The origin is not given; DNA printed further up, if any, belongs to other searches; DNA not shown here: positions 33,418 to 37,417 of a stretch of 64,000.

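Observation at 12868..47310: Intact 34.4-kb gene encoding an 11,480-aa N-terminally anchored surface fibre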

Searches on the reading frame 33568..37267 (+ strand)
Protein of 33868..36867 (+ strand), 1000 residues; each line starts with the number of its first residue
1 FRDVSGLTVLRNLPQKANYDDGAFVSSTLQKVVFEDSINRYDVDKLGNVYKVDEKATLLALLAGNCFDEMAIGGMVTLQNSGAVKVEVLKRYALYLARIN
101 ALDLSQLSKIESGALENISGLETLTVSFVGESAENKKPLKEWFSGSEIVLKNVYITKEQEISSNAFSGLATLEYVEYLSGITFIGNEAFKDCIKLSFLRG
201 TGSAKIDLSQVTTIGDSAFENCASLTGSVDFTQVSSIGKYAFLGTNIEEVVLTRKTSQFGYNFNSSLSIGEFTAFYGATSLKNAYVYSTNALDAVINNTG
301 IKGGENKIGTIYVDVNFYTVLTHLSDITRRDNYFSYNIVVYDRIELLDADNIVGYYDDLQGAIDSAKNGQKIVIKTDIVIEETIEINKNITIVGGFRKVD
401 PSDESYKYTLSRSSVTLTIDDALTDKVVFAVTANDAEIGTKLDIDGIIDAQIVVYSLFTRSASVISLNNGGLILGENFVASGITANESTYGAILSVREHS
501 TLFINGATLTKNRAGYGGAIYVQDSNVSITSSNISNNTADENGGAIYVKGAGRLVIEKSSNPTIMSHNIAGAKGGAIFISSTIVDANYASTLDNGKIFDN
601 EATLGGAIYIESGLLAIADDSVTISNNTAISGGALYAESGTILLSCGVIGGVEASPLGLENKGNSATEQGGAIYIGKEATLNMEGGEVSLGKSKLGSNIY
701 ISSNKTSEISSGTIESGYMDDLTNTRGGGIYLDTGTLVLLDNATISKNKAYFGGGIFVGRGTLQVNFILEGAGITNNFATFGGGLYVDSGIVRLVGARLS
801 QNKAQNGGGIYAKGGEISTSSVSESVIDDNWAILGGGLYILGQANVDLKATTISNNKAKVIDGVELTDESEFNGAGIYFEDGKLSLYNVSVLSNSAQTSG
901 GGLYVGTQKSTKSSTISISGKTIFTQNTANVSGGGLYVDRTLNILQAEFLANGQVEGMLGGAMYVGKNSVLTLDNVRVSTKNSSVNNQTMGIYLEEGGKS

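Call 4: search_protein_families(library=pfam, proteins=[window:33868-36867:+], max_evalue=0.01)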
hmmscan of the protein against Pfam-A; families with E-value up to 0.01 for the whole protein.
window:33868-36867:+ (1000 aa): 2 families
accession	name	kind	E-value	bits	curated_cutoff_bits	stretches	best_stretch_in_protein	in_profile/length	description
PF13306.12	LRR_5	-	6.8e-24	84.6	27.7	3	150-263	13-119/127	BspA type Leucine rich repeat region (6 copies)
PF02415.23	Chlam_PMP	-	8.8e-22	75.3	20.6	1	532-549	2-19/19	Chlamydia polymorphic membrane protein (Chlamydia_PMP) repeat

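Call 54: search_solved_structures(query=window:33568-37267:+, max_evalue=0.01)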
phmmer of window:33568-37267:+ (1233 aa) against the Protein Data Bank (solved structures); distinct sequences matched with E-value up to 0.01: 4.
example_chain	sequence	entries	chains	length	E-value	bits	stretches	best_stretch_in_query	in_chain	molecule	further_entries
4fs7_A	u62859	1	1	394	2.9e-09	38.6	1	262-366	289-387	Uncharacterized protein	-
4gt6_A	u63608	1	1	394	1.5e-06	29.6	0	241-332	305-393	Cell surface protein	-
6mlx_A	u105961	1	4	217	0.00014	23.1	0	259-357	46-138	Leucine-rich repeat protein TpLRR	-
4h09_A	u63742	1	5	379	0.0074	17.4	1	275-395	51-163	Hypothetical leucine rich repeat protein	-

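Call 58: search_protein_families(library=ncbifam, proteins=[window:33868-36867:+], max_evalue=0.01)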
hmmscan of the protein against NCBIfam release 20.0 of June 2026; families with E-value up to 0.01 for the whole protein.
window:33868-36867:+ (1000 aa): 1 family
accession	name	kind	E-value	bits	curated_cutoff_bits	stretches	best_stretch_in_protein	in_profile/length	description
TIGR01376.1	POMP_repeat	repeat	2.2e-21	74.6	15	2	535-552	8-25/28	polymorphic outer membrane protein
